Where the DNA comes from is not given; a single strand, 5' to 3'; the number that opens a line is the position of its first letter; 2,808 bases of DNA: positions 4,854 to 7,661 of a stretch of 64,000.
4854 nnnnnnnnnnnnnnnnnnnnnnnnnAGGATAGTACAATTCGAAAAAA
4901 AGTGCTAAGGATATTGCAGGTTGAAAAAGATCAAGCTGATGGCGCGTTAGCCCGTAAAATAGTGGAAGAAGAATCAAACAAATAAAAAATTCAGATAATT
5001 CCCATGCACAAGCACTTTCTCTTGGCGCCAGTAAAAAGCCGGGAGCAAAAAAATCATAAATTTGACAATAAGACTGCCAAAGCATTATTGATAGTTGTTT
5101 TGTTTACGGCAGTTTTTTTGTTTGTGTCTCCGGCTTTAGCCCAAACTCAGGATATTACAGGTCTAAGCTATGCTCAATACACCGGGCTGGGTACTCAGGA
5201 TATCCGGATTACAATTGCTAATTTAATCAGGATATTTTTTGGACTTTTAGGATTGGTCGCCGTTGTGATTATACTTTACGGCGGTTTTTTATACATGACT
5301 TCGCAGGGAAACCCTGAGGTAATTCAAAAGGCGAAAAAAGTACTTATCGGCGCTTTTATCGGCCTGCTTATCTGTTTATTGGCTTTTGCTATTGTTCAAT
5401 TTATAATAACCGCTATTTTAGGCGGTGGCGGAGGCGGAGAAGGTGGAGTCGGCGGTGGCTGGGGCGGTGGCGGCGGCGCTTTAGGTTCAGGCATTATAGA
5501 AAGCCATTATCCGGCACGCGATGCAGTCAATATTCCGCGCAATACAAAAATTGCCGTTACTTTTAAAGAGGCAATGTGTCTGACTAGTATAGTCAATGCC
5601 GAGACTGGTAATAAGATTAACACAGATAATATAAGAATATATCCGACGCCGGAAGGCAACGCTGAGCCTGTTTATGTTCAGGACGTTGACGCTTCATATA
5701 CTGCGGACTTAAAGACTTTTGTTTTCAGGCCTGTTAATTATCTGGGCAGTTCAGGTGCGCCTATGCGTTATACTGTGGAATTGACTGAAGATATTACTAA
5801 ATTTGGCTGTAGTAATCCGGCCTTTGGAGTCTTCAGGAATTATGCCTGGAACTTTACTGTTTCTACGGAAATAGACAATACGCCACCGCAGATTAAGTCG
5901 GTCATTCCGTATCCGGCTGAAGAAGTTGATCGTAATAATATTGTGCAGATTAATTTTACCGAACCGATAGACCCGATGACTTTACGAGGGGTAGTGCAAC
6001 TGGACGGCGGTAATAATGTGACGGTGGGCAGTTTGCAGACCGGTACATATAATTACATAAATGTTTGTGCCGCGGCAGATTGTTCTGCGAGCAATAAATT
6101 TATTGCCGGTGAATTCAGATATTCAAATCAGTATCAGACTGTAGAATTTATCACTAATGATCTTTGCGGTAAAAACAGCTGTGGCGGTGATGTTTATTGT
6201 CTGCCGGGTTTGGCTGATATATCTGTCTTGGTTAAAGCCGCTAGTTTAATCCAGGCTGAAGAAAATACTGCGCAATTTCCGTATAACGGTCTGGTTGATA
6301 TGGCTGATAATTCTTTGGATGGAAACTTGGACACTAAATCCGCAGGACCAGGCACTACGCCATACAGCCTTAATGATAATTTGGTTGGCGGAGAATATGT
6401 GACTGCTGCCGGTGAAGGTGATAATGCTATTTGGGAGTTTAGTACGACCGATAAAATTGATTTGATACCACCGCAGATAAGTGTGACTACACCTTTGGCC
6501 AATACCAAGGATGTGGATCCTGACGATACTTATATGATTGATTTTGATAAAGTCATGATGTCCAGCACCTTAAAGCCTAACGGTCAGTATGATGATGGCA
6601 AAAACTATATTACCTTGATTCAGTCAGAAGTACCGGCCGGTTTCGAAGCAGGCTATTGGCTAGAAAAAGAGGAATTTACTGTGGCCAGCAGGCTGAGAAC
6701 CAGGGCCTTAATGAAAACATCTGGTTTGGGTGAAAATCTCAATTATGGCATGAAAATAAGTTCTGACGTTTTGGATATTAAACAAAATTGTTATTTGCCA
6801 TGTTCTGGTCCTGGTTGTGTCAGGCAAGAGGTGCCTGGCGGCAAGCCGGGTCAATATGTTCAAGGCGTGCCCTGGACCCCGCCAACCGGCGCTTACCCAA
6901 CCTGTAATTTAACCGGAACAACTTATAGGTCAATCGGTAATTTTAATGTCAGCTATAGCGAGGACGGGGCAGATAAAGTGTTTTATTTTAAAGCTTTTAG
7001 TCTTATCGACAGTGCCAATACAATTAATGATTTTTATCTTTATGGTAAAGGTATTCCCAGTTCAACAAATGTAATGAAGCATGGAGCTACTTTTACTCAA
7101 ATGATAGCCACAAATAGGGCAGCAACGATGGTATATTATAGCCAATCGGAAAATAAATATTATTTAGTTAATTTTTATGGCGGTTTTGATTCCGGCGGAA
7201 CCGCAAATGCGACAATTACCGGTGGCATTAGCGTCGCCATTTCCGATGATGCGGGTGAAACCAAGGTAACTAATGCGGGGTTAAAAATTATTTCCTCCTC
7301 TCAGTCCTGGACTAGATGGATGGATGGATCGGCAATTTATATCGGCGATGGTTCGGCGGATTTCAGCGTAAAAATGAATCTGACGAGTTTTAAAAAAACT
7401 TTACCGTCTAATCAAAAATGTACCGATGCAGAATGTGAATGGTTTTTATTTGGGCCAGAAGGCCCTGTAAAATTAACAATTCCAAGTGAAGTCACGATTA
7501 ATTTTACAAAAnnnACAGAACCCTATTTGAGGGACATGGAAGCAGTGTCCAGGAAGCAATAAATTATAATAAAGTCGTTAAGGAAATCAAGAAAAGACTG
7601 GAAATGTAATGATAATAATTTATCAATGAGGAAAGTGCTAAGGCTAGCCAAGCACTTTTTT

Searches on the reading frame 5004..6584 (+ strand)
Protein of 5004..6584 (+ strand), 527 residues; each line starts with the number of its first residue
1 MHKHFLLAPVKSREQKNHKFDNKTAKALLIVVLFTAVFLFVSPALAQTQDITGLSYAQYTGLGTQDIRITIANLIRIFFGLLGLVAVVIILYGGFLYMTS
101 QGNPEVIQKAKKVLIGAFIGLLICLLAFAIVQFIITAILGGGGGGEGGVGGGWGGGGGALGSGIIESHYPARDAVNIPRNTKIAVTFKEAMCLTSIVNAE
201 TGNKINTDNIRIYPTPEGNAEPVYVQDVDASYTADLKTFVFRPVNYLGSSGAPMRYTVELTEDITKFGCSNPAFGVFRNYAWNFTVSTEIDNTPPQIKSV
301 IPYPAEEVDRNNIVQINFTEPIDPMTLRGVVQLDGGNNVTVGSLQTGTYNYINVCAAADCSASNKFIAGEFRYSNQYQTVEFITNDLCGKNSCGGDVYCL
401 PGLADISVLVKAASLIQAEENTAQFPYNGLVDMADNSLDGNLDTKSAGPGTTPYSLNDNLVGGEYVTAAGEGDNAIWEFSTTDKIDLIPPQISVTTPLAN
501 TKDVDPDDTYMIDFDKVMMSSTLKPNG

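Call 29: find_related_loci(query=A2, collection=genome_contigs, flank=10000)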
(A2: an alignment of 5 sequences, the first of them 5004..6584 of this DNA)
Query A2 (527 aa) in genome_contigs; peptide patterns used: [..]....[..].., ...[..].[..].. (x = any residue, [..] = any of these).
266 stretches matched a pattern; 47 encode a relative of the query (tblastn E <= 1e-3); 46 distinct loci.
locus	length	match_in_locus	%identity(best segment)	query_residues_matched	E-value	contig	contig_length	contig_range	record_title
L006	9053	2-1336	79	83-527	0e+0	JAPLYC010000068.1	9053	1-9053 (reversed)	MAG: Candidatus Parcubacteria bacterium isolate LacPavin_0920_SED3_MAG_40_21 LacPavin_0920_SED3_scaffold_867861, whole g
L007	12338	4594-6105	51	23-524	6e-144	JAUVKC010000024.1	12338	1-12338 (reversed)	MAG: Candidatus Buchananbacteria bacterium isolate CSMAG_470 CSMAG_470_k127_4990017_length_12338_cov_18.8704, whole geno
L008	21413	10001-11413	41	23-523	4e-105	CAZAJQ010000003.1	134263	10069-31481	MAG TPA_asm: uncultured Gammaproteobacteria bacterium isolate binchicken_co38_603 genome assembly, contig: NODE_339_leng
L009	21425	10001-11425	42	1-497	4e-92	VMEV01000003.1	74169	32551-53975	MAG: Parcubacteria group bacterium Greene0416_36 Greene041636_scaffold_330, whole genome shotgun sequence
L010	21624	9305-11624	37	10-514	2e-81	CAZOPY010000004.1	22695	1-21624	MAG TPA_asm: uncultured Gammaproteobacteria bacterium isolate SRP193066_co2_426 genome assembly, contig: NODE_1189_lengt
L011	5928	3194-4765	35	6-523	2e-80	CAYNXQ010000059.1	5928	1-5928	MAG TPA_asm: uncultured Gammaproteobacteria bacterium isolate SRP193066_co2_32 genome assembly, contig: NODE_6951_length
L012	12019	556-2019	38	17-524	3e-79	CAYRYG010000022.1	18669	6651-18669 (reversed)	MAG TPA_asm: uncultured Gammaproteobacteria bacterium isolate SRP062349_co5_1 genome assembly, contig: NODE_940_length_1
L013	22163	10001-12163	35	22-523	1e-77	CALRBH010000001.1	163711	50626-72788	MAG: Candidatus Uhrbacteria bacterium RIFOXYB12_FULL_58_10 isolate ZH-03nov15-118 genome assembly, contig: ZH-3nov15-C14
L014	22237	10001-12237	37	15-523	2e-77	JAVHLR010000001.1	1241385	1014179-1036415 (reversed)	MAG: Patescibacteria group bacterium isolate Ess09-17 NODE_1_length_1241385_cov_18.045301, whole genome shotgun sequence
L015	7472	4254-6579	33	38-524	1e-72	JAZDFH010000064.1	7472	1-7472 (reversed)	MAG: bacterium isolate MEGAHIT-group-0.198 k141_13522810, whole genome shotgun sequence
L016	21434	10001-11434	34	25-524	1e-71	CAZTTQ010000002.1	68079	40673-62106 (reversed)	MAG TPA_asm: uncultured Gammaproteobacteria bacterium isolate SRP278252_co2_124 genome assembly, contig: NODE_632_length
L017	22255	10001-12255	37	9-523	3e-70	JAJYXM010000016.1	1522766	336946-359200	MAG: bacterium isolate FK3.bin42 NODE_1_length_1522766_cov_4.043218, whole genome shotgun sequence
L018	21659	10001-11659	32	11-523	9e-69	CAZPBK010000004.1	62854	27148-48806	MAG TPA_asm: uncultured Gammaproteobacteria bacterium isolate binchicken_co13_472 genome assembly, contig: NODE_346_leng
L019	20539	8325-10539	36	9-492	1e-66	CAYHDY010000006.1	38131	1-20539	MAG TPA_asm: uncultured Gammaproteobacteria bacterium isolate ERP119702_co1_211 genome assembly, contig: NODE_921_length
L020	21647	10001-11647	33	42-527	2e-66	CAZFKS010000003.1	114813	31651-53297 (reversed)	MAG TPA_asm: uncultured Gammaproteobacteria bacterium isolate SRP257259_co1_329 genome assembly, contig: NODE_137_length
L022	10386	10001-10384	83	1-128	1e-62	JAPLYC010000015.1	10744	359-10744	MAG: Candidatus Parcubacteria bacterium isolate LacPavin_0920_SED3_MAG_40_21 LacPavin_0920_SED3_scaffold_1473040, whole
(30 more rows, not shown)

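Call 49: find_related_loci(query=A2, collection=metagenome_contigs, flank=10000)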
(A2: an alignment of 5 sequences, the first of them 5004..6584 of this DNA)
Query A2 (527 aa) in metagenome_contigs; peptide patterns used: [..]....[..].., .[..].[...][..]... (x = any residue, [..] = any of these).
600 stretches matched a pattern (row limit reached: there are more); 18 encode a relative of the query (tblastn E <= 1e-3); 18 distinct loci.
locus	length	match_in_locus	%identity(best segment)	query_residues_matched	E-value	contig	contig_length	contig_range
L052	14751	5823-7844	40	23-492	6e-84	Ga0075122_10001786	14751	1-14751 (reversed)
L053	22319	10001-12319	37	23-524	2e-79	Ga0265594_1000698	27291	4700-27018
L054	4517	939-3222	35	29-523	2e-69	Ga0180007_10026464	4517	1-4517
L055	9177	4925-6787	31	11-527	1e-67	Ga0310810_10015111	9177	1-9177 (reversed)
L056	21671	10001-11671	32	25-524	1e-66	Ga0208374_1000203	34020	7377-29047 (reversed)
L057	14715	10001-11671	32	25-524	1e-66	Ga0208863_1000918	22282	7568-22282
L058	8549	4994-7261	35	4-523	2e-62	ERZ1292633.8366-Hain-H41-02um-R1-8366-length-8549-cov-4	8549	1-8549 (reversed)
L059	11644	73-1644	34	20-525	6e-31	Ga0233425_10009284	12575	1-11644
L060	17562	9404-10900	49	1-526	4e-136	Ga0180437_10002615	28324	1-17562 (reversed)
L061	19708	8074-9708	33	13-523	1e-63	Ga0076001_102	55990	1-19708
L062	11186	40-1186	47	30-524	2e-24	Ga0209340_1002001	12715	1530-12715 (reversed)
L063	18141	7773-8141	44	12-138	7e-22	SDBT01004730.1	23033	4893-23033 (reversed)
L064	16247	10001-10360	41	28-142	1e-17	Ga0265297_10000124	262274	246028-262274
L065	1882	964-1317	41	21-138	4e-13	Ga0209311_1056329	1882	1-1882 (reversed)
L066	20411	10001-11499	39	78-136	2e-8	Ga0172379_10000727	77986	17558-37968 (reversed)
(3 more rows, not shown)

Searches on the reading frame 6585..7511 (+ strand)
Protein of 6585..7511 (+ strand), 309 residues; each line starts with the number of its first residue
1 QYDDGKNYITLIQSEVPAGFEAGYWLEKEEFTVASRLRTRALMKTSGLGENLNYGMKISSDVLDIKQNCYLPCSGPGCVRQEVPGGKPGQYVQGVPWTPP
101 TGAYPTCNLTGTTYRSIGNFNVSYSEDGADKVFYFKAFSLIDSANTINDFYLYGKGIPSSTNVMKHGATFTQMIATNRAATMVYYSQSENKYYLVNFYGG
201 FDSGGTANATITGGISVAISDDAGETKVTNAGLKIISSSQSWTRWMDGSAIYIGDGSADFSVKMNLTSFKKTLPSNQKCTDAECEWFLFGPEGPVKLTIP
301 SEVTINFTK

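Call 26: find_homologous_proteins(query=window:6585-7511:+)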
Query window:6585-7511:+: 550 candidates shared short words with the query, none scored E <= 0.001.

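Call 48: find_related_loci(query=window:6585-7511:+, collection=metagenome_contigs, flank=10000)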
Query window:6585-7511:+ (309 aa) in metagenome_contigs; peptide patterns used: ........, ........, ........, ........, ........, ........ (x = any residue, [..] = any of these).
127 stretches matched a pattern, but none encodes a relative of the query by tblastn (E <= 1e-3).
